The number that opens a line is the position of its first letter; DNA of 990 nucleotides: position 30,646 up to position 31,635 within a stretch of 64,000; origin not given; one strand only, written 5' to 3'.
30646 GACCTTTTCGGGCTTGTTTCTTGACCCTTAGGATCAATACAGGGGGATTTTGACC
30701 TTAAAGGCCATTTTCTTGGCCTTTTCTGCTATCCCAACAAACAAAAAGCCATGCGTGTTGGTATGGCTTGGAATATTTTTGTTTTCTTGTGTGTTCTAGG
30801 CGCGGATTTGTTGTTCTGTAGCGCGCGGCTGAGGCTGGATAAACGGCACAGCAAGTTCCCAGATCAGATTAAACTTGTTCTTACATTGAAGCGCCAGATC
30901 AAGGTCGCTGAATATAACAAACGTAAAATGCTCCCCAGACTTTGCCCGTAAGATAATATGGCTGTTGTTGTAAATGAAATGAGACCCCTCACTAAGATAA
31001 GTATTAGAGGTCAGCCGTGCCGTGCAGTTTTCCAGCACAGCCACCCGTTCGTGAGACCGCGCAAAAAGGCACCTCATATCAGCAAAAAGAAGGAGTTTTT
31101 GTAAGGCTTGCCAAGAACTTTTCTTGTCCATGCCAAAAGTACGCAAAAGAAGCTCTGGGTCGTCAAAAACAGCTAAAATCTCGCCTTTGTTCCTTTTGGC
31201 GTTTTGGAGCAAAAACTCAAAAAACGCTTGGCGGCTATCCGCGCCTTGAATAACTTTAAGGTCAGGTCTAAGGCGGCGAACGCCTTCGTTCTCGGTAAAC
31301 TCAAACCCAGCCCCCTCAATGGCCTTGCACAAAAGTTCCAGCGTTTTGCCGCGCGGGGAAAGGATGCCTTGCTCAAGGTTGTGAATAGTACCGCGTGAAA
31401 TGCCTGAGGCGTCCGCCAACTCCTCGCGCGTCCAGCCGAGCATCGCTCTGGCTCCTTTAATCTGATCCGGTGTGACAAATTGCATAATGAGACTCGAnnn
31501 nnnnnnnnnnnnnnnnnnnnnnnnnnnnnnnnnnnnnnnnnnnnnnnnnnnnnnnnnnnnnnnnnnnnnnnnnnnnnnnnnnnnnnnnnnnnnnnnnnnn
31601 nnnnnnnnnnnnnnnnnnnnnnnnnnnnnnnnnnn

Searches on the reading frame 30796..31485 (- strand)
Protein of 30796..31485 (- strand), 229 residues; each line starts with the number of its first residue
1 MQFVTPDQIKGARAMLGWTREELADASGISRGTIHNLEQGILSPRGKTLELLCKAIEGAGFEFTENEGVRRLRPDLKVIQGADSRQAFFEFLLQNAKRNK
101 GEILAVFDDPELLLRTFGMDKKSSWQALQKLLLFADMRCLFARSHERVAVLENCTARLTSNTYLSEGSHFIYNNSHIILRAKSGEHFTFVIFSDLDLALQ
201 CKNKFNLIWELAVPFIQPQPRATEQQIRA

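Call 4: search_protein_families(library=pfam, proteins=[window:30796-31485:-], max_evalue=10)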
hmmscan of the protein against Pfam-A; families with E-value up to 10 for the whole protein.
window:30796-31485:- (229 aa): 9 families
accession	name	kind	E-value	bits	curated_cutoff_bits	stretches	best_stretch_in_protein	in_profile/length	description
PF01381.28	HTH_3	-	1.2e-10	41.7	23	1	9-56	1-48/55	Helix-turn-helix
PF13560.12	HTH_31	-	1.8e-07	31.8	27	1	12-55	9-53/64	Helix-turn-helix domain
PF13443.12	HTH_26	-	0.00045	20.9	22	1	17-56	10-50/63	Cro/C1-type HTH DNA-binding domain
PF12844.13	HTH_19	-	0.00053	20.3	30.2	1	9-40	4-35/64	Helix-turn-helix domain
PF13413.12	HTH_25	-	0.013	15.7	24.6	1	10-40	3-33/62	Helix-turn-helix domain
PF20432.4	Xre-like-HTH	-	0.017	15.8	25.8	1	16-52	22-58/63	Antitoxin Xre-like helix-turn-helix domain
PF13384.12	HTH_23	-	0.045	14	24.6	1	17-36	17-36/50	Homeodomain-like domain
PF04545.22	Sigma70_r4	-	0.093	12.7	24.1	1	17-39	20-42/50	Sigma-70, region 4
PF09339.16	HTH_IclR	-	0.21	11.8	22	1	17-37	18-38/52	IclR helix-turn-helix domain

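Call 5: search_protein_families(library=ncbifam, proteins=[window:30796-31485:-], max_evalue=10)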
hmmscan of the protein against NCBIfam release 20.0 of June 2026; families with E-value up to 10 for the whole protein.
window:30796-31485:- (229 aa): 13 families
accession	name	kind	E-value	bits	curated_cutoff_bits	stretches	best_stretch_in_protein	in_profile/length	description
TIGR03070.1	couple_hipB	subfamily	2.2e-07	30.7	71.65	1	8-45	6-43/58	type II toxin-antitoxin system Y4mF family antitoxin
TIGR00270.2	TIGR00270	equivalog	3e-05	23.9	110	1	7-56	78-127/159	multiprotein bridging factor aMBF1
NF007257.0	PRK09706.1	subfamily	0.0032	17.3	101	1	7-57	8-58/135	transcriptional repressor DicA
TIGR03830.1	CxxCG_CxxCG_HTH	subfamily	0.0079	16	61.8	1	4-53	65-114/127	type II TA system antitoxin MqsA family protein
NF047948.1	male_kill_WMK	equivalog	0.0082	15.6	300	1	8-97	166-263/300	WO male-killing family protein Wmk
NF006015.0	PRK08154.1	subfamily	0.012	14.8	204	1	8-40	34-66/314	anaerobic benzoate catabolism transcriptional regulator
NF041951.1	phage_RstR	subfamily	0.013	15.8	80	1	7-56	5-54/108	RstR family transcriptional repressor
NF052239.1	antitox_spr1629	equivalog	0.036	13.2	335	1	8-54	6-52/377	spr1629 family repressor/antitoxin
NF007271.0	PRK09726.1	equivalog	0.053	13.5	79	1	8-56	16-61/88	type II toxin-antitoxin system antitoxin HipB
NF003162.0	PRK04140.1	equivalog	0.067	12.2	263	1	7-41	129-163/317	transcriptional regulator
NF007408.0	PRK09943.1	equivalog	0.12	12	211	1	9-60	12-63/185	HTH-type transcriptional regulator PuuR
NF047542.1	telomere_Tap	equivalog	0.15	10.7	600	1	6-59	19-72/695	telomere-associated protein Tap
NF041677.1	trans_regClgR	equivalog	0.19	11.8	170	1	5-57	9-61/113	transcriptional regulator ClgR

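Call 29: search_protein_families(library=padloc, proteins=[window:30796-31485:-], max_evalue=1)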
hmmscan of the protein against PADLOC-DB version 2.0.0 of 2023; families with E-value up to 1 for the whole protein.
window:30796-31485:- (229 aa): 13 families
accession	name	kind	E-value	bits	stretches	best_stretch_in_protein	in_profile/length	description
PDLC03669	Control_protein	-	3.7e-08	31.6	1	4-68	9-73/96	control protein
PDLC03949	RmrA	-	1.5e-06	25.4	1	4-58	2-56/363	-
PDLC03952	RmrA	-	1.3e-05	22.3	1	3-58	21-76/395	-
PDLC03947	RmrA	-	4.4e-05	20.5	1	4-55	11-62/383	-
PDLC02926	HTH_VI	-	9.2e-05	20.6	1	8-56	5-53/92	-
PDLC03953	RmrA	-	0.00014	19.2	1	5-57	6-58/373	-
PDLC03951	RmrA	-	0.00043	17.3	1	6-58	10-62/400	-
PDLC04142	capH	-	0.0018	17.3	1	5-57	7-59/103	capH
PDLC03944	RmrA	-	0.0025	15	1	6-56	8-58/384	-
PDLC03946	RmrA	-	0.0057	13.4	1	8-57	6-55/357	-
PDLC04133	mad1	-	0.0063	14.8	1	18-38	6-26/60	mads_1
PDLC03954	RmrA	-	0.0069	13.3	1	5-56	11-62/380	-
PDLC02468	BrxB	-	0.014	13.7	1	24-75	25-76/135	BrxB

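Call 49: list_cluster_members(proteins=[P0001, P0055, window:30796-31485:-, window:29856-30626:-, window:31498-31848:-])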
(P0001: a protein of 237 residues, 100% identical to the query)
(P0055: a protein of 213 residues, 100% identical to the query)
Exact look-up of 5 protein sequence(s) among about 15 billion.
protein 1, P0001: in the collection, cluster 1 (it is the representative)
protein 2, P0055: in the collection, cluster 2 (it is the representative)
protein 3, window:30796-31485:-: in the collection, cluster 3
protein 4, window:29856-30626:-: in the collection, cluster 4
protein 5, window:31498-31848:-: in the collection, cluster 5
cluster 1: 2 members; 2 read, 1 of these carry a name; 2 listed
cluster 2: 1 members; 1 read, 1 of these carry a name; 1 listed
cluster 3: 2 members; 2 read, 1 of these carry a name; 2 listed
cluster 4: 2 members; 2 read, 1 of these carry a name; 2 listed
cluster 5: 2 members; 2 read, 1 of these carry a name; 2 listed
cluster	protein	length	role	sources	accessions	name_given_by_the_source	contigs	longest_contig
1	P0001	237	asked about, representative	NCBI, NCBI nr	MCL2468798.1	MAG: tRNA-dependent cyclodipeptide synthase [Alphaproteobacteria bacterium] | tRNA-dependent cyclodipeptide synthase [Alphaproteobacteria bacterium]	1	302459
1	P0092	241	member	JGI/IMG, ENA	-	-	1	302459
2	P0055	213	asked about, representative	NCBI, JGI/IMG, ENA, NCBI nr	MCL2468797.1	MAG: helix-turn-helix domain-containing protein [Alphaproteobacteria bacterium] | helix-turn-helix domain-containing protein [Alphaproteobacteria bacterium]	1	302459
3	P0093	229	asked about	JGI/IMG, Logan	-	-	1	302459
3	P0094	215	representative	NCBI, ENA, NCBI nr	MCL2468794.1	MAG: helix-turn-helix transcriptional regulator [Alphaproteobacteria bacterium] | helix-turn-helix transcriptional regulator [Alphaproteobacteria bacterium]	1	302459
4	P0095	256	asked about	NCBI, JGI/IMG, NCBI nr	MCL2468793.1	MAG: helix-turn-helix domain-containing protein [Alphaproteobacteria bacterium] | helix-turn-helix domain-containing protein [Alphaproteobacteria bacterium]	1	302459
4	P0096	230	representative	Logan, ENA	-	-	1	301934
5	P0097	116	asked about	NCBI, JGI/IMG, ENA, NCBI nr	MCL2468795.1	MAG: hypothetical protein FWF24_00980 [Alphaproteobacteria bacterium] | hypothetical protein [Alphaproteobacteria bacterium]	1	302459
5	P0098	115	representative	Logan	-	-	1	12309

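Call 86: search_protein_families(library=phrogs, proteins=[window:30796-31485:-], max_evalue=0.01)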
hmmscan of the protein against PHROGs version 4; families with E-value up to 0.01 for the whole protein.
window:30796-31485:- (229 aa): 10 families
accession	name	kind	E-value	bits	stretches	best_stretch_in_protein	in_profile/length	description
phrog_3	-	transcription regulation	6.1e-10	40.4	1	5-78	89-161/430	transcriptional repressor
phrog_8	-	transcription regulation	1e-07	32.7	1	9-55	81-127/346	transcriptional regulator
phrog_2104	-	unknown function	2.1e-07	32.1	1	4-57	39-91/103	-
phrog_2439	-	transcription regulation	1.3e-06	28.5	1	4-56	7-59/367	transcriptional regulator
phrog_5823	-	transcription regulation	5e-06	26.9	1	7-56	9-59/404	transcriptional regulator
phrog_2328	-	transcription regulation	3.9e-05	24.5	1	9-48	20-59/128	transcriptional repressor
phrog_1373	-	transcription regulation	0.00025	22.1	1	7-55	66-114/166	transcriptional regulator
phrog_4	-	transcription regulation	0.00033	20.7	1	9-55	141-183/400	transcriptional repressor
phrog_7241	-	transcription regulation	0.0012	19.9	1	9-55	66-112/122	transcriptional regulator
phrog_4779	-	transcription regulation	0.0031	19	1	5-40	3-38/98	transcriptional regulator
